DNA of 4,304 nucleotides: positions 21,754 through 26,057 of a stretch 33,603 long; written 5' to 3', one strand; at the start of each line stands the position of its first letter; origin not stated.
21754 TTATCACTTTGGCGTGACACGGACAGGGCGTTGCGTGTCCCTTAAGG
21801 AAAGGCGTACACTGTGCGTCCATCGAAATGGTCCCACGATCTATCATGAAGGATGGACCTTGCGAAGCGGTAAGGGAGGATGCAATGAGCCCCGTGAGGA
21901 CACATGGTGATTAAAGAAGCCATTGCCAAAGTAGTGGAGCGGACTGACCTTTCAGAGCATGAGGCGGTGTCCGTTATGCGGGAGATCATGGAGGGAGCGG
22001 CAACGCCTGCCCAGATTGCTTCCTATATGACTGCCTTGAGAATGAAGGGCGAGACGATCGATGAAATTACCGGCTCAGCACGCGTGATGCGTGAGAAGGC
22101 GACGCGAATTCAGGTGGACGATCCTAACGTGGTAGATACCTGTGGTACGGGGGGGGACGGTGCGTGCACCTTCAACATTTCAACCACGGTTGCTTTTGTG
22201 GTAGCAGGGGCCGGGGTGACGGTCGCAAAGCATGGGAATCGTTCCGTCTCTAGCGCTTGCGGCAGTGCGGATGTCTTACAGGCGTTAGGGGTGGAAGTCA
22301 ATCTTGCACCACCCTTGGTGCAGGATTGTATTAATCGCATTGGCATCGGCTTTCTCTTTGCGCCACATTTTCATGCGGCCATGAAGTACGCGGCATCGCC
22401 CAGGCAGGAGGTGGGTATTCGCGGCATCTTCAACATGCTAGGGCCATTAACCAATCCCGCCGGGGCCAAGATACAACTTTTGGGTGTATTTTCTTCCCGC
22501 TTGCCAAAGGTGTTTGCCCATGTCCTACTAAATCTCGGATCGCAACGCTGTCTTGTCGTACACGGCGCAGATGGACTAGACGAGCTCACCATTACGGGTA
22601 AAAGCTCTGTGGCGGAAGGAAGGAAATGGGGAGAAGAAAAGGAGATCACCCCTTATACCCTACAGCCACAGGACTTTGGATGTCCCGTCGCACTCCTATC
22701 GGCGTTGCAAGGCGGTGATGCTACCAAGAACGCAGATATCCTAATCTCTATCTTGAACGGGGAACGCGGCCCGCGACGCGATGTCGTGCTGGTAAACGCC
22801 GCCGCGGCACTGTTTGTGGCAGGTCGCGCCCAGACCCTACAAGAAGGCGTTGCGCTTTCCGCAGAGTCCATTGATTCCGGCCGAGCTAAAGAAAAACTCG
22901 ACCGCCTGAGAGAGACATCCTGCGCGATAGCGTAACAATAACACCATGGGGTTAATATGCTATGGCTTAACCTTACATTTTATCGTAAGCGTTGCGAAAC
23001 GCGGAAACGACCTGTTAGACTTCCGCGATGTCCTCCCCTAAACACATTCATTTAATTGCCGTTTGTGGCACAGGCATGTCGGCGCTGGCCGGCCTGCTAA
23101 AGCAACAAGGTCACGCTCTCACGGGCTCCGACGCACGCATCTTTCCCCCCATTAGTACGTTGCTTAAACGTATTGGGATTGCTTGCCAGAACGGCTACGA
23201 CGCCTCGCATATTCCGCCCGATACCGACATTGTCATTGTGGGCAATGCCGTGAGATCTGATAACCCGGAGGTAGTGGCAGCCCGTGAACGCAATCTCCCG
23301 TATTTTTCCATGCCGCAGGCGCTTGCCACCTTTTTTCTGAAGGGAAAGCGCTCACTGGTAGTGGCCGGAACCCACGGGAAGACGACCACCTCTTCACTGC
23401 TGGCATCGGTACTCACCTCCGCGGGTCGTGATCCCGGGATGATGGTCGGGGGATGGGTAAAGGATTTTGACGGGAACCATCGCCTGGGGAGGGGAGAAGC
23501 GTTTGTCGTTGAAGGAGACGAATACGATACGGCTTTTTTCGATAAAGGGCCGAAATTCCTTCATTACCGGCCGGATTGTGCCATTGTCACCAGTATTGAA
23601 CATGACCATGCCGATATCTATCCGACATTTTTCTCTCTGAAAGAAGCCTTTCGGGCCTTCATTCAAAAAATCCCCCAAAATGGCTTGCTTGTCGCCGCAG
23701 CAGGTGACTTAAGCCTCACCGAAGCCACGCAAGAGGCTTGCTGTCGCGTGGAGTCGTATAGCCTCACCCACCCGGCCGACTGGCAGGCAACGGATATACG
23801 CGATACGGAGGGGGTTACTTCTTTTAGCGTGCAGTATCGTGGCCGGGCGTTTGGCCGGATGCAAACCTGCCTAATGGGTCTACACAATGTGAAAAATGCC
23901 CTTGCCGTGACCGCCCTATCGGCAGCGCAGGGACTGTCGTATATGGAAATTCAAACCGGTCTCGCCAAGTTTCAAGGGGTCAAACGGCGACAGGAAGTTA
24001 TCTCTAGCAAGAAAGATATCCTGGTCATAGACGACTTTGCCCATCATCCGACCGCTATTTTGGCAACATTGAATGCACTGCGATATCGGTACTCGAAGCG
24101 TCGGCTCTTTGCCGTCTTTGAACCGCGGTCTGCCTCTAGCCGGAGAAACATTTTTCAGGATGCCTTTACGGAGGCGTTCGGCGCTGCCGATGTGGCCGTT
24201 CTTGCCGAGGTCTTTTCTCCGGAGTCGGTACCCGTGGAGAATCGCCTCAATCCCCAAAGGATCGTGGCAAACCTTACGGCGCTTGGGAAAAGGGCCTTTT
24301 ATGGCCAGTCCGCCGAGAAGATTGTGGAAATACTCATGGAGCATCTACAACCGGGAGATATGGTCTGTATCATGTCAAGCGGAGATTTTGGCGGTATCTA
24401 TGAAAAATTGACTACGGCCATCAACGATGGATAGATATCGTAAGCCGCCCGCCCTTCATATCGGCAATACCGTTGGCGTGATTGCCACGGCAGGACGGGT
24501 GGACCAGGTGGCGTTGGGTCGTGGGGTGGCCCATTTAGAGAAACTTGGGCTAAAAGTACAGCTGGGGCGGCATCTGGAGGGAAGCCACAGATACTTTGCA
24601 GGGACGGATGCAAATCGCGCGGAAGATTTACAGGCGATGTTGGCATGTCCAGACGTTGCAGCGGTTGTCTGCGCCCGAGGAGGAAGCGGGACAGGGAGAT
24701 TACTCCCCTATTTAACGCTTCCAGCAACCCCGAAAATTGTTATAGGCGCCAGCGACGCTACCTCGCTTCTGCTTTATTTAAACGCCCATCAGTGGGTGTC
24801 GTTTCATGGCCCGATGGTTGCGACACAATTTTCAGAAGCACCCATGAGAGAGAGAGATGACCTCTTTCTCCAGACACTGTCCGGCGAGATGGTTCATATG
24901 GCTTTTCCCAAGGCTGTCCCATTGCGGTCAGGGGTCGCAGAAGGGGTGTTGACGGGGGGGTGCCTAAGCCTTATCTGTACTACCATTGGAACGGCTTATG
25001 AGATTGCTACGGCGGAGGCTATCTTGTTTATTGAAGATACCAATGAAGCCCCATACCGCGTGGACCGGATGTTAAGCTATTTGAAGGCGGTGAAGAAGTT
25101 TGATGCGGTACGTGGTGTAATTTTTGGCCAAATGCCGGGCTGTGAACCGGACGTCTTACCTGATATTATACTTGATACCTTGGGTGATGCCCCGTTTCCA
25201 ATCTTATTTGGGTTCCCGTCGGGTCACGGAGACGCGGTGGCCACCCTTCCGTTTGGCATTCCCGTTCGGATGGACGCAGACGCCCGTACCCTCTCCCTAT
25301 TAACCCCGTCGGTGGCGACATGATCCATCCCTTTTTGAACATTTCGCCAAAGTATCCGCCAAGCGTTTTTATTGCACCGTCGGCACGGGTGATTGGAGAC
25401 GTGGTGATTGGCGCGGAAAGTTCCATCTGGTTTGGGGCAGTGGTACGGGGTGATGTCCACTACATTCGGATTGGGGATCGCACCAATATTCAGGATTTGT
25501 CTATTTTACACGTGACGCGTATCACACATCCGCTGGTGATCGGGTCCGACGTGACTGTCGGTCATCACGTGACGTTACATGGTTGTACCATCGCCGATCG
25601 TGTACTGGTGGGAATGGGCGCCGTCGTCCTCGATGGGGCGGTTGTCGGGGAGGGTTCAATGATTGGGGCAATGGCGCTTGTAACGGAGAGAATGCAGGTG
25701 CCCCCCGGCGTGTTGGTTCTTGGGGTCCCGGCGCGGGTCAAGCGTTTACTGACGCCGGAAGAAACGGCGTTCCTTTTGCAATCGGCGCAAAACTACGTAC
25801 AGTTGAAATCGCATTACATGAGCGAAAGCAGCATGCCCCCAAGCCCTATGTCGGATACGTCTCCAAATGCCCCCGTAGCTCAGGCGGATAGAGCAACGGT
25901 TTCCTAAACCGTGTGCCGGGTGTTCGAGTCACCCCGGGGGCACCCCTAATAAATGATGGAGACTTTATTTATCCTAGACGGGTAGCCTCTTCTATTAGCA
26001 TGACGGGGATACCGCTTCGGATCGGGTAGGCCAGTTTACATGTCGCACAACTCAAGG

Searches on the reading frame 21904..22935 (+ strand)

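Call 60: search_protein_families(library=pfam, proteins=[window:21904-22935:+], max_evalue=0.00001)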
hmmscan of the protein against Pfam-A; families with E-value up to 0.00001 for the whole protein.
window:21904-22935:+ (343 aa): 2 families
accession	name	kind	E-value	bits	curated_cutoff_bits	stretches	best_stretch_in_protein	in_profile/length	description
PF00591.27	Glycos_transf_3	-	5e-89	298.7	27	1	74-328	2-252/253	Glycosyl transferase family, a/b domain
PF02885.22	Glycos_trans_3N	-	5.6e-23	80.9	26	1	4-66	1-63/63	Glycosyl transferase family, helical bundle domain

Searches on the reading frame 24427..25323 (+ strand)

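Call 62: search_protein_families(library=pfam, proteins=[window:24427-25323:+], max_evalue=0.00001)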
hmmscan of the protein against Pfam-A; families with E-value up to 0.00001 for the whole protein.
window:24427-25323:+ (298 aa): 2 families
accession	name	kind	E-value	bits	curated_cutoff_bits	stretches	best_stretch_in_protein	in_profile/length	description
PF17676.7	Peptidase_S66C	-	8.8e-31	107.4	23.7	1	172-282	1-120/120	LD-carboxypeptidase C-terminal domain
PF02016.21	Peptidase_S66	-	9e-31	107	25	1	16-128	1-121/121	LD-carboxypeptidase N-terminal domain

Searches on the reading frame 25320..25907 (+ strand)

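Call 62: search_protein_families(library=pfam, proteins=[window:25320-25907:+], max_evalue=0.00001)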
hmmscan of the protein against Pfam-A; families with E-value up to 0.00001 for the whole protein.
window:25320-25907:+ (195 aa): 2 families
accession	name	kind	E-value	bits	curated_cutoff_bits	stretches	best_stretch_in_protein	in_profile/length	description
PF00132.30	Hexapep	-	2.5e-17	62.2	27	1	88-122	1-35/36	Bacterial transferase hexapeptide (six repeats)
PF25084.1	LbH_EIF2B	-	2.2e-08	34.5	54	1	51-131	24-97/105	EIF2B subunit epsilon LbH domain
